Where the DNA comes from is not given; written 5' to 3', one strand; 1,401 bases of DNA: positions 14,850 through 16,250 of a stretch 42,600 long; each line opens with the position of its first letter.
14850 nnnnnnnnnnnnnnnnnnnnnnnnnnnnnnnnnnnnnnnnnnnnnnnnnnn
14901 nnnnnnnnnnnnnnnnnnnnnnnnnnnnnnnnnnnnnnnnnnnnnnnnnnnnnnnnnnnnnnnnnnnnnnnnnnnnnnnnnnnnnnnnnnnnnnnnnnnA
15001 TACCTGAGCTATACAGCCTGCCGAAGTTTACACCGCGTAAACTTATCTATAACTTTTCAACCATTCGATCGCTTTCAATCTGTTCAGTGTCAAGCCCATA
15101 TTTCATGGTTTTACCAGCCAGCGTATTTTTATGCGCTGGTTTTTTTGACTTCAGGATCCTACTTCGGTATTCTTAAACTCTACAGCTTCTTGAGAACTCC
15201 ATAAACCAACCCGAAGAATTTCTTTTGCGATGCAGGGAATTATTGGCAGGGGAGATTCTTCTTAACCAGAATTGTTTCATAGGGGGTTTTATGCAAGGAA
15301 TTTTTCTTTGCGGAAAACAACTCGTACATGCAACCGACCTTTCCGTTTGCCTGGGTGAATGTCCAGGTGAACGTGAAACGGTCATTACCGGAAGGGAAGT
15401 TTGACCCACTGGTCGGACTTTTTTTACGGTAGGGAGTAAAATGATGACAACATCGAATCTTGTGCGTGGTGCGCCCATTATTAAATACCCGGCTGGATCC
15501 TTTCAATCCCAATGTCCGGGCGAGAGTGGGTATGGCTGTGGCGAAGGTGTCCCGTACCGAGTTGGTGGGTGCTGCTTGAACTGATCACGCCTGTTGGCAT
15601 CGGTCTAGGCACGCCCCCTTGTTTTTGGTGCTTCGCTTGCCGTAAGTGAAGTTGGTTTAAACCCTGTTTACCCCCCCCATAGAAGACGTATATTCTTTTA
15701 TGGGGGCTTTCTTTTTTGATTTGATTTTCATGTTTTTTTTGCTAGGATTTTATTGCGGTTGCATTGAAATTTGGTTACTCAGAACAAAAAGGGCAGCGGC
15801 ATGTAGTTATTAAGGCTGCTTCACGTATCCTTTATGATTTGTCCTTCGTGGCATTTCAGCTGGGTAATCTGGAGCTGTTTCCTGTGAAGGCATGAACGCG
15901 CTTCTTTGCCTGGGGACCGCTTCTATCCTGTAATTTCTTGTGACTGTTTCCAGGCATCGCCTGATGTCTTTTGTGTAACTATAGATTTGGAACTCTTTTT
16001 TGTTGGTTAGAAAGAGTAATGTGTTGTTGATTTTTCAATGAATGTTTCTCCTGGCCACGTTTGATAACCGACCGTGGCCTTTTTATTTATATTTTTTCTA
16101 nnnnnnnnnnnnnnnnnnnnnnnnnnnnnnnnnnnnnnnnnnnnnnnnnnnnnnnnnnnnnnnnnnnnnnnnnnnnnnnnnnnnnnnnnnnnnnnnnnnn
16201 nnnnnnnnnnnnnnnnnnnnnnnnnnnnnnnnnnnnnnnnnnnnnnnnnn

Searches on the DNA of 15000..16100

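Call 12: search_rna_families(source=window, start=15000, end=16100, threshold=evalue, max_evalue=10, show_alignments=2)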
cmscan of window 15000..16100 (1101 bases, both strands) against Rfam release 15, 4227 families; matches with E-value up to 10: 11.
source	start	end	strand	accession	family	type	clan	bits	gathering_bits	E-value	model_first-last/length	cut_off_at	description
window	15653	15714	+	RF02399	NsiR1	Gene; sRNA;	-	24.6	39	0.025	1-60/60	no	Nitrogen stress-induced RNA 1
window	15049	15146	+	RF00616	LhrC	Gene; sRNA;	CL00114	21.8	110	1.5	1-111/111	no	Listeria LhrC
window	16010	16083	+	RF00078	MicA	Gene; sRNA;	-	21.5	41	1.3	1-75/75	no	MicA sRNA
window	15666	15722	+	RF01341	CRISPR-DR30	Gene; CRISPR;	-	18.8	50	1.4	1-38/38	no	CRISPR RNA direct repeat element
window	15095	15147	+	RF00079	OmrA-B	Gene; sRNA;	-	18.3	40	1.3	1-87/87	no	OmrA-B family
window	15263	15339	+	RF02283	TtnuCD6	Gene; snRNA; snoRNA; CD-box;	-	16.9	50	8.8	1-72/72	no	Tetrahymena snoRNA TtnuCD6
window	15880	15917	+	RF00202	snoR66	Gene; snRNA; snoRNA; CD-box;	-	16.3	43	3.5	1-76/76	no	Small nucleolar RNA R66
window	15581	15602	-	RF01325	CRISPR-DR12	Gene; CRISPR;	-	15.7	37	5.3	5-26/30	no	CRISPR RNA direct repeat element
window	15000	15146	-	RF02422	Bp1_738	Gene; sRNA;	-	15.1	45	2.1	1-191/208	3'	Burkholderia sRNA Bp1_Cand738_SIPHT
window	15125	15261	+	RF00015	U4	Gene; snRNA; splicing;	CL00007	12.4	46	4.9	1-138/138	no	U4 spliceosomal RNA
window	15608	15747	+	RF02041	HOTTIP_2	Gene; lncRNA;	-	9.3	80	0.83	1-374/374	no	HOXA transcript at the distal tip, conserved region 2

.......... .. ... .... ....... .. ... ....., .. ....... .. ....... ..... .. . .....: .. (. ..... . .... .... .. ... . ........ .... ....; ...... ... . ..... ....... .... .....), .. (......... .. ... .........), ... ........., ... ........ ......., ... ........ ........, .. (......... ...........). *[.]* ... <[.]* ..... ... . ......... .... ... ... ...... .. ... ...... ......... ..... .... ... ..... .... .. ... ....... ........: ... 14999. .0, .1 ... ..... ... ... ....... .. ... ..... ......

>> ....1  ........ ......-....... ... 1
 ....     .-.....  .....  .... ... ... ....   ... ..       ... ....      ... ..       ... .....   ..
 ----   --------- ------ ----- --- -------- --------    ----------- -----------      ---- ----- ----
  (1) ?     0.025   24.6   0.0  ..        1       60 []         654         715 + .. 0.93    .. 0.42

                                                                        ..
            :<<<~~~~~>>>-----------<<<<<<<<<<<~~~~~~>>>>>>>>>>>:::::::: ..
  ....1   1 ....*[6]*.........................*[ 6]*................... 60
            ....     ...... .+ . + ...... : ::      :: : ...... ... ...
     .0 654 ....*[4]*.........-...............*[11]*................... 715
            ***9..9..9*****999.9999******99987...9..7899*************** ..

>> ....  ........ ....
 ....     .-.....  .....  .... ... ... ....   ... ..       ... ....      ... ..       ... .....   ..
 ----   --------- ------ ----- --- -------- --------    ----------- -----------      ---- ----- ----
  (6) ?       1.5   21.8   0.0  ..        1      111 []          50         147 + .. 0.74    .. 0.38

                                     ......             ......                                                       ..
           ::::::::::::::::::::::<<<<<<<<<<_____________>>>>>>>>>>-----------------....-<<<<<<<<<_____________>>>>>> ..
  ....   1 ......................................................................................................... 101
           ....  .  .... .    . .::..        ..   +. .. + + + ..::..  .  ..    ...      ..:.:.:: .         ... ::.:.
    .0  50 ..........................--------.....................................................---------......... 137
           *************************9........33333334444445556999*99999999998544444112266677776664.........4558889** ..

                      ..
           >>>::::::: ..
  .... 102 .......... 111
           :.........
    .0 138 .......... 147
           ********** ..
